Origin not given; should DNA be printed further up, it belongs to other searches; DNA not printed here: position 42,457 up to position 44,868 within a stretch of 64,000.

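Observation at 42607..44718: PgeF (YfiH/DUF152 peptidoglycan editing factor) fused in frame to MurD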

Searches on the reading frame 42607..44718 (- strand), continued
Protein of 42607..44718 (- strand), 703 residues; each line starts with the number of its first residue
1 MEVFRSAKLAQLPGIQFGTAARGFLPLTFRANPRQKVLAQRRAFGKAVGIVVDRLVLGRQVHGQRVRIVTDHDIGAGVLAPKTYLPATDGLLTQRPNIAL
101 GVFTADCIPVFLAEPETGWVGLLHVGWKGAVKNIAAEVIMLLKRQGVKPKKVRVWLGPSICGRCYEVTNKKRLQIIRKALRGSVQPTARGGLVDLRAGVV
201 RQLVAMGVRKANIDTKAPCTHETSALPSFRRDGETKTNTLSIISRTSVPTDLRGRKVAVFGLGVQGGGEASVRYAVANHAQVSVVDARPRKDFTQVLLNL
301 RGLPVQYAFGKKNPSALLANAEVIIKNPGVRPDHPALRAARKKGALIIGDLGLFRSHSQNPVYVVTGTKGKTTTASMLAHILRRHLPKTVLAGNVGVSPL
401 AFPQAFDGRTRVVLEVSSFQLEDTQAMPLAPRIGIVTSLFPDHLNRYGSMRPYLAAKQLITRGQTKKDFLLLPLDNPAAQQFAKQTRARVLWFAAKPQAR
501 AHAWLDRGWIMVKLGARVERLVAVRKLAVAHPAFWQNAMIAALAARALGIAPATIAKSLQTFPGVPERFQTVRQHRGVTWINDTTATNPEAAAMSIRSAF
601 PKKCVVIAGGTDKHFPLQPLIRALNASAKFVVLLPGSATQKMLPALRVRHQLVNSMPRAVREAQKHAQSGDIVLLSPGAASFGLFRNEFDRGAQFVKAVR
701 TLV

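Call 28: search_protein_families(library=pfam, proteins=[P0241, P0242, P0275, P0291, P0346, P0292, P0298], max_evalue=0.001)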
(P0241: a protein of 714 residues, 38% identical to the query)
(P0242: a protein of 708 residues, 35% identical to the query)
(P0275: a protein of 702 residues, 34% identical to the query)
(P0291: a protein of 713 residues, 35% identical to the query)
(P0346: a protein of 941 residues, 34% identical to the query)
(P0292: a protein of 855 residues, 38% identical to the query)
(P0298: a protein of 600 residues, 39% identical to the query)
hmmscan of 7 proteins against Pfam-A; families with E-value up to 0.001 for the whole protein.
P0241 (714 aa): 4 families
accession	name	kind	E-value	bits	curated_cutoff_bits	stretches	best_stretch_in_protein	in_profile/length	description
PF02578.20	Cu-oxidase_4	-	2.5e-47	161.8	22.9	1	42-240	27-229/238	Multi-copper polyphenol oxidoreductase laccase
PF08245.18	Mur_ligase_M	-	3.2e-20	73.4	24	1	370-503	1-149/200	Mur ligase middle domain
PF02875.26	Mur_ligase_C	-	2.2e-06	29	28.4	1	574-686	1-124/127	Mur ligase, glutamate ligase domain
PF21799.2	MurD-like_N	-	2.8e-06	28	27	1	262-345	2-79/88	Mur ligase MurD-like, N-terminal domain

P0242 (708 aa): 4 families
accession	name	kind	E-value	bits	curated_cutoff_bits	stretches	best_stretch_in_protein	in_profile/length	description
PF02578.20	Cu-oxidase_4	-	2.8e-42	145.2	22.9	1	48-230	33-222/238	Multi-copper polyphenol oxidoreductase laccase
PF08245.18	Mur_ligase_M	-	8.3e-24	85.1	24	1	367-548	1-200/200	Mur ligase middle domain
PF02875.26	Mur_ligase_C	-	3.7e-13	50.8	28.4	1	570-681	1-125/127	Mur ligase, glutamate ligase domain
PF21799.2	MurD-like_N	-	2.2e-10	41.1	27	1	258-349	1-86/88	Mur ligase MurD-like, N-terminal domain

P0275 (702 aa): 3 families
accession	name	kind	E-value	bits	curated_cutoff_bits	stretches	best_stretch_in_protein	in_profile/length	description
PF02578.20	Cu-oxidase_4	-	2.3e-53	181.5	22.9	1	28-214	45-234/238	Multi-copper polyphenol oxidoreductase laccase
PF08245.18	Mur_ligase_M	-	1.2e-23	84.6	24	1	360-540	1-200/200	Mur ligase middle domain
PF02875.26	Mur_ligase_C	-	2.2e-15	58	28.4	1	562-679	1-127/127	Mur ligase, glutamate ligase domain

P0291 (713 aa): 13 families
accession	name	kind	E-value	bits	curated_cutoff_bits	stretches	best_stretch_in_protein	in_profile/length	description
PF08245.18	Mur_ligase_M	-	3.7e-29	102.6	24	1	371-552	1-200/200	Mur ligase middle domain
PF12146.15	Hydrolase_4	-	4.2e-20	72.5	27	1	23-145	2-120/239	Serine aminopeptidase, S33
PF00561.26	Abhydrolase_1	-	2.2e-14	54.1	25.8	1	27-133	2-102/245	alpha/beta hydrolase fold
PF21799.2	MurD-like_N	-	1e-11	45.4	27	1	262-353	1-86/88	Mur ligase MurD-like, N-terminal domain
PF02875.26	Mur_ligase_C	-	2.5e-11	44.9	28.4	1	574-680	1-117/127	Mur ligase, glutamate ligase domain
PF02129.25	Peptidase_S15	-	2.1e-10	41.2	23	1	48-138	45-133/262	X-Pro dipeptidyl-peptidase (S15 family)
PF00326.27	Peptidase_S9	-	7.7e-08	32.5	22.6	1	74-252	33-205/213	Prolyl oligopeptidase family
PF20408.4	Abhydrolase_11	-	3.5e-07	30.6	27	1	27-120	4-96/193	Alpha/beta hydrolase domain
PF12697.13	Abhydrolase_6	-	1e-06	30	26.3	1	27-234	1-204/217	Alpha/beta hydrolase family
PF01738.24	DLH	-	3.5e-05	23.9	21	0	73-129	69-125/217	Dienelactone hydrolase family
PF00756.26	Esterase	-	5.4e-05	23.5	22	1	28-150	27-154/251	Putative esterase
PF02089.21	Palm_thioest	-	0.00035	20.8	26.8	1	28-147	2-122/254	Palmitoyl protein thioesterase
PF05448.18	AXE1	-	0.00084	18.6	21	0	184-236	253-305/321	Acetyl xylan esterase (AXE1)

P0346 (941 aa): 5 families
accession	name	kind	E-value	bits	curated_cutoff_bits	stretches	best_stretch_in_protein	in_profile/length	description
PF08245.18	Mur_ligase_M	-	3.7e-76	256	24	2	109-310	1-200/200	Mur ligase middle domain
PF02875.26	Mur_ligase_C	-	3.1e-49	167.4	28.4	2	332-458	1-127/127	Mur ligase, glutamate ligase domain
PF01225.30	Mur_ligase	-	5.5e-13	49.5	21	2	511-588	14-82/95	Mur ligase family, catalytic domain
PF21799.2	MurD-like_N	-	1.3e-10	41.8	27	1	499-587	2-87/88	Mur ligase MurD-like, N-terminal domain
PF14627.12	DUF4453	-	6.3e-05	23.5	26.1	1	583-631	25-71/109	Domain of unknown function (DUF4453)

P0292 (855 aa): 4 families
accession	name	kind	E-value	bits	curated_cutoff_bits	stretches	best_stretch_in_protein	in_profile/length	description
PF08245.18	Mur_ligase_M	-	4.2e-25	89.3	24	1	128-307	1-200/200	Mur ligase middle domain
PF02875.26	Mur_ligase_C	-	2.5e-11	45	28.4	1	329-450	1-126/127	Mur ligase, glutamate ligase domain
PF21799.2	MurD-like_N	-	1.4e-10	41.7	27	1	18-110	1-86/88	Mur ligase MurD-like, N-terminal domain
PF10282.15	Lactonase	-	1.7e-08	34.5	21.7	0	645-713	244-315/344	Lactonase, 7-bladed beta-propeller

P0298 (600 aa): 4 families
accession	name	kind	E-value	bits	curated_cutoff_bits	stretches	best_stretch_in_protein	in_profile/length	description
PF04229.20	GrpB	-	3.7e-31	108.9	25.5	1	5-166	2-157/159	GrpB protein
PF08245.18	Mur_ligase_M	-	5.6e-24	85.6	24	1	292-432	1-161/200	Mur ligase middle domain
PF21799.2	MurD-like_N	-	9.8e-15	55.1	27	1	183-274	1-86/88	Mur ligase MurD-like, N-terminal domain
PF02875.26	Mur_ligase_C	-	3.5e-11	44.5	28.4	1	460-575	2-125/127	Mur ligase, glutamate ligase domain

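Call 35: list_cluster_members(proteins=[P0241, P0242, P0275, P0291, P0007, P0012, P0013, P0016, P0019, P0021])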
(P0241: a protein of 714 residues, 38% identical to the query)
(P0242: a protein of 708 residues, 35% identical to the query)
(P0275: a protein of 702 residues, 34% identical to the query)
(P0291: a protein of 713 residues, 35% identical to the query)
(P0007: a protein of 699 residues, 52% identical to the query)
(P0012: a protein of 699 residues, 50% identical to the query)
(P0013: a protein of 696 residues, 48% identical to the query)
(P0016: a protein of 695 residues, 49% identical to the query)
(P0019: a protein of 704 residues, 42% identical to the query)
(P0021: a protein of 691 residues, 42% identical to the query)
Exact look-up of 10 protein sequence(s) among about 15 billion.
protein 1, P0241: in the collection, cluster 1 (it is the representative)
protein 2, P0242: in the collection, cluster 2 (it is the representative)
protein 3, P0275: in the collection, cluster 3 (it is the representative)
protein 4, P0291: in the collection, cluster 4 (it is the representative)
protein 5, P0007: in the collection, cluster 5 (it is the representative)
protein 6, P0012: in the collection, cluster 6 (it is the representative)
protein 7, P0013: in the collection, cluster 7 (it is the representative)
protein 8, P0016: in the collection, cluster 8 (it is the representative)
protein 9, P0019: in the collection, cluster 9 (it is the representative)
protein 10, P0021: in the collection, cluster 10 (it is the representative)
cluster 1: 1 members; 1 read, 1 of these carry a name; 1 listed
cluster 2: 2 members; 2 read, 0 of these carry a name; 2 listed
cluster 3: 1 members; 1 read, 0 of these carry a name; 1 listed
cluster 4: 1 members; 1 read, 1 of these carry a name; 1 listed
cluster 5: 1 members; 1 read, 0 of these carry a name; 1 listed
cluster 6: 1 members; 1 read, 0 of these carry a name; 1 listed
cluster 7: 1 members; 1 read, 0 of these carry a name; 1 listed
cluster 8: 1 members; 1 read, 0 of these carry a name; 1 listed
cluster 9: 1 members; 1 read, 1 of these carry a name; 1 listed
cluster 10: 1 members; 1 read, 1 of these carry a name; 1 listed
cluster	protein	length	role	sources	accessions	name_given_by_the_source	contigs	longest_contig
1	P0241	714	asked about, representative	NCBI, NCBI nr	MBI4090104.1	MAG: UDP-N-acetylmuramoyl-L-alanine--D-glutamate ligase [Candidatus Kerfeldbacteria ... | UDP-N-acetylmuramoyl-L-alanine--D-glutamate ligase [Candidatus Kerfeldbacteria bacterium]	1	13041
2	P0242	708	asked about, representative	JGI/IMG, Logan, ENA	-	-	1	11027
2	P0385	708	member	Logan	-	-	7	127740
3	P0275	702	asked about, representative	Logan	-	-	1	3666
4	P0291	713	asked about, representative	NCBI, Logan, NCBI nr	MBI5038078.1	MAG: UDP-N-acetylmuramoyl-L-alanine--D-glutamate ligase [Candidatus Kerfeldbacteria ... | UDP-N-acetylmuramoyl-L-alanine--D-glutamate ligase [Candidatus Kerfeldbacteria bacterium]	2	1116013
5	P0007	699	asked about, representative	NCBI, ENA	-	-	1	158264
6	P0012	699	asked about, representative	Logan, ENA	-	-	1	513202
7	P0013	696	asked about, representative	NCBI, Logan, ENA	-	-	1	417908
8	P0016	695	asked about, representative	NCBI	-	-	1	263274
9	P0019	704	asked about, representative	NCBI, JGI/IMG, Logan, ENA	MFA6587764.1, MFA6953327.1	MAG: UDP-N-acetylmuramoyl-L-alanine--D-glutamate ligase [Patescibacteria group bacterium] | UDP-N-acetylmuramoylalanine--D-glutamate ligase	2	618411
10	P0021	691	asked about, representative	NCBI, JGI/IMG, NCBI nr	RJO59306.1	UDP-N-acetylmuramoyl-L-alanine--D-glutamate ligase [Candidatus Parcubacteria bacterium] | UDP-N-acetylmuramoylalanine--D-glutamate ligase | MAG: UDP-N-acetylmuramoyl-L-alanine--D-glutamate ligase [Candidatus Parcubacteria ...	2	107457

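Call 37: predict_structure(alignment_id=A1)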
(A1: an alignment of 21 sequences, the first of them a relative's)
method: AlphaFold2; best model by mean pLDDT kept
length: 703 residues; sequences in the alignment: 21
mean_pLDDT: 90.8   pTM: 0.81
mean pLDDT of the five models: 90.8, 89.4, 89.0, 88.6, 87.9
residues with pLDDT >= 90: 486; 70-90: 203; 50-70: 14; < 50: 0
segments of 3 or more residues with pLDDT < 50: none
pLDDT, mean of each block of 10 residues (from residue 1): 90 92 93 94 95 93 92 92 93 94 95 92 96 96 95 97 94 93 90 96 97 96 93 83 89 91 83 93 92 90 93 83 90 89 92 93 91 94 94 86 92 93 91 92 79 91 95 90 90 93 95 91 88 89 96 95 82 87 79 79 87 85 94 92 95 94 93 85 70 90 83
secondary structure, 60 per line:
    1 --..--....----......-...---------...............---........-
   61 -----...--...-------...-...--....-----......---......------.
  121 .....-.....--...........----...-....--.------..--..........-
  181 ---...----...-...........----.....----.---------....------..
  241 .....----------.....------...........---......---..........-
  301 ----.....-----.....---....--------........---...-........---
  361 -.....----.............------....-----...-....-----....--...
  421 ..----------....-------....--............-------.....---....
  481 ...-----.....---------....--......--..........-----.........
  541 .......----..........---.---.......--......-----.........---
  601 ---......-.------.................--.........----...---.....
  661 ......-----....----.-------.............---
elements in order (helices of 4 or more, strands of 3 or more residues): H7-10 E15-20 H34-48 E55-59 E66-68 E85-87 E90-93 E99-104 E108-113 E120-125 H127-131 H134-144 E153-156 H170-179 E184-186 E191-193 H195-205 H229-232 E239-245 E256-260 H267-277 E281-286 H290-299 E305-309 H315-319 E323-326 H335-342 E346-348 H350-357 E362-366 H371-383 E390-393 H403-406 E412-415 H418-422 E433-436 H444-447 H450-461 E469-473 H477-483 E489-493 E503-506 E509-514 E517-523 H532-547 H552-561 E569-575 E578-583 H589-597 E604-609 H618-627 E628-634 H637-645 E650-652 H656-666 E672-675 H688-700

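Call 40: find_encoding_contigs(protein=P0241, flank=6000, max_places=2)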
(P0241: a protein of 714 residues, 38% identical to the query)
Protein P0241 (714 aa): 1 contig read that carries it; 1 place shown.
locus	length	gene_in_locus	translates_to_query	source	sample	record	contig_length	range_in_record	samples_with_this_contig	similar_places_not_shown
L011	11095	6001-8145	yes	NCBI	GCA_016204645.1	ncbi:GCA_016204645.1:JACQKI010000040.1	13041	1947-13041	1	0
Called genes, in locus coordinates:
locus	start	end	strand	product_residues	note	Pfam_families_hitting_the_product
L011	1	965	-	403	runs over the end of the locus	PF28597:T2SSF_N (weak), PF00482:T2SSF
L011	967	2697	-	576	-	PF05157:MshEN, PF00437:T2SSE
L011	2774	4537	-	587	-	PF02366:PMT (weak), PF13231:PMT_2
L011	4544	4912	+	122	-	-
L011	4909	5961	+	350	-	PF10555:MraY_sig1 (weak), PF00953:Glycos_transf_4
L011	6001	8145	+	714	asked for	PF02578:Cu-oxidase_4, PF21799:MurD-like_N (weak), PF08245:Mur_ligase_M, PF02875:Mur_ligase_C (weak)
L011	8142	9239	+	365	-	PF01098:FTSW_RODA_SPOVE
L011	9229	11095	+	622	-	PF03033:Glyco_transf_28, PF04101:Glyco_tran_28_C, PF01565:FAD_binding_4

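Call 45: fold_search(model_id=the predicted structure, library=pdb)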
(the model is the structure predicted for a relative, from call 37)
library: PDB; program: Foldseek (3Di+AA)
matches with E <= 10: 1860; with E <= 0.001: 156
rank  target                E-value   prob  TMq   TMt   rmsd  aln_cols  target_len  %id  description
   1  3lk7                  1.5e-33  1.00  0.48  0.70   6.1       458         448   29  The Crystal Structure of UDP-N-acetylmuramoylalanine-D-glutamate (MurD) ligase from Streptococcus agalactiae to 1.5A (released 2010-02-09)
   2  7ti7                  2.1e-31  1.00  0.53  0.81   3.9       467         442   28  Crystal Structure of UDP-N-acetylmuramoylalanine-D-glutamate ligase from Acinetobacter baumannii AB5075-UW in complex wi (released 2022-01-26)
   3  7sir                  2.1e-30  1.00  0.44  0.66   6.6       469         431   27  Crystal Structure of UDP-N-acetylmuramoylalanine-D-glutamate ligase from Acinetobacter baumannii AB5075-UW (released 2021-11-03)
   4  8dp2                  3.2e-30  1.00  0.55  0.83   3.5       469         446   28  Crystal Structure of UDP-N-acetylmuramoylalanine--D-glutamate ligase (MurD) from Pseudomonas aeruginosa PAO1 in complex  (released 2022-08-17)
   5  7u35_C                4.2e-30  1.00  0.48  0.74   5.3       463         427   28  Crystal Structure of UDP-N-acetylmuramoylalanine--D-glutamate ligase (MurD) from Pseudomonas aeruginosa PAO1 in comple (released 2022-03-09)
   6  7u35_B                1.0e-29  1.00  0.49  0.75   5.2       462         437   28  Crystal Structure of UDP-N-acetylmuramoylalanine--D-glutamate ligase (MurD) from Pseudomonas aeruginosa PAO1 in comple (released 2022-03-09)
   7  5a5f                  1.6e-29  1.00  0.50  0.77   4.8       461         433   28  CRYSTAL STRUCTURE OF MURD LIGASE FROM ESCHERICHIA COLI IN COMPLEX WITH UMA AND ADP (released 2016-04-13)
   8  7sy9_A                1.7e-29  1.00  0.45  0.67   6.7       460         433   28  Crystal Structure of UDP-N-acetylmuramoylalanine--D-glutamate ligase (MurD) from Pseudomonas aeruginosa PAO1 (released 2021-12-15)
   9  2uuo                  2.0e-29  1.00  0.54  0.86   3.3       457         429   28  Crystal structure of MurD ligase in complex with D-Glu containing sulfonamide inhibitor (released 2008-03-25)
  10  4uag                  2.2e-29  1.00  0.55  0.87   3.1       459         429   29  UDP-N-ACETYLMURAMOYL-L-ALANINE:D-GLUTAMATE LIGASE (released 2000-03-15)
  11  2jfh                  3.6e-29  1.00  0.54  0.86   3.2       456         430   28  Crystal structure of MurD ligase in complex with L-Glu containing sulfonamide inhibitor (released 2007-05-15)
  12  2y66                  4.2e-29  1.00  0.54  0.85   3.3       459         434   28  New 5-Benzylidenethiazolidine-4-one Inhibitors of Bacterial MurD Ligase: Design, Synthesis, Crystal Structures, and Biol (released 2011-10-19)
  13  1uag                  5.7e-29  1.00  0.55  0.88   3.1       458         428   29  UDP-N-ACETYLMURAMOYL-L-ALANINE:D-GLUTAMATE LIGASE (released 1998-03-18)
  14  2vtd                  6.3e-29  1.00  0.54  0.85   3.4       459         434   27  Crystal structure of MurD ligase in complex with D-Glu containing sulfonamide inhibitor (released 2008-11-25)
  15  2y67                  7.0e-29  1.00  0.54  0.84   3.3       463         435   28  New 5-Benzylidenethiazolidine-4-one Inhibitors of Bacterial MurD Ligase: Design, Synthesis, Crystal Structures, and Biol (released 2011-10-19)
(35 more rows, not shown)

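Call 48: find_encoding_contigs(protein=P0242, flank=6000, max_places=2)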
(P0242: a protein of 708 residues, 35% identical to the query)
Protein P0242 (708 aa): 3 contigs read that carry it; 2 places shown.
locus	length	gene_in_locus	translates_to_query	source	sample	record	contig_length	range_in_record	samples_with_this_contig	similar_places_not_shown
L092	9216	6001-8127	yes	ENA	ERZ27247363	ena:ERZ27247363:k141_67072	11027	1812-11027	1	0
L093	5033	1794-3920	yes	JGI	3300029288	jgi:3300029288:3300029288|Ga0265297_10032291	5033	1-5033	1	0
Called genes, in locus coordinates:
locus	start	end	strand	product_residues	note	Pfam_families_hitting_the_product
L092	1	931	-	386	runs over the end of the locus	PF00482:T2SSF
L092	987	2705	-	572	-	PF05157:MshEN, PF00437:T2SSE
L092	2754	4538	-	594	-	PF02366:PMT (weak), PF13231:PMT_2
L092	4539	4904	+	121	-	-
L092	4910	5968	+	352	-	PF10555:MraY_sig1 (weak), PF00953:Glycos_transf_4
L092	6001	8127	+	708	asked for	PF02578:Cu-oxidase_4, PF21799:MurD-like_N, PF08245:Mur_ligase_M, PF02875:Mur_ligase_C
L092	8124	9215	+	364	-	?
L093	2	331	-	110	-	?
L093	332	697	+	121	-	-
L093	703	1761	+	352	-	PF10555:MraY_sig1 (weak), PF00953:Glycos_transf_4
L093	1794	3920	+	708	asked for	PF02578:Cu-oxidase_4, PF21799:MurD-like_N, PF08245:Mur_ligase_M, PF02875:Mur_ligase_C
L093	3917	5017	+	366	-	PF01098:FTSW_RODA_SPOVE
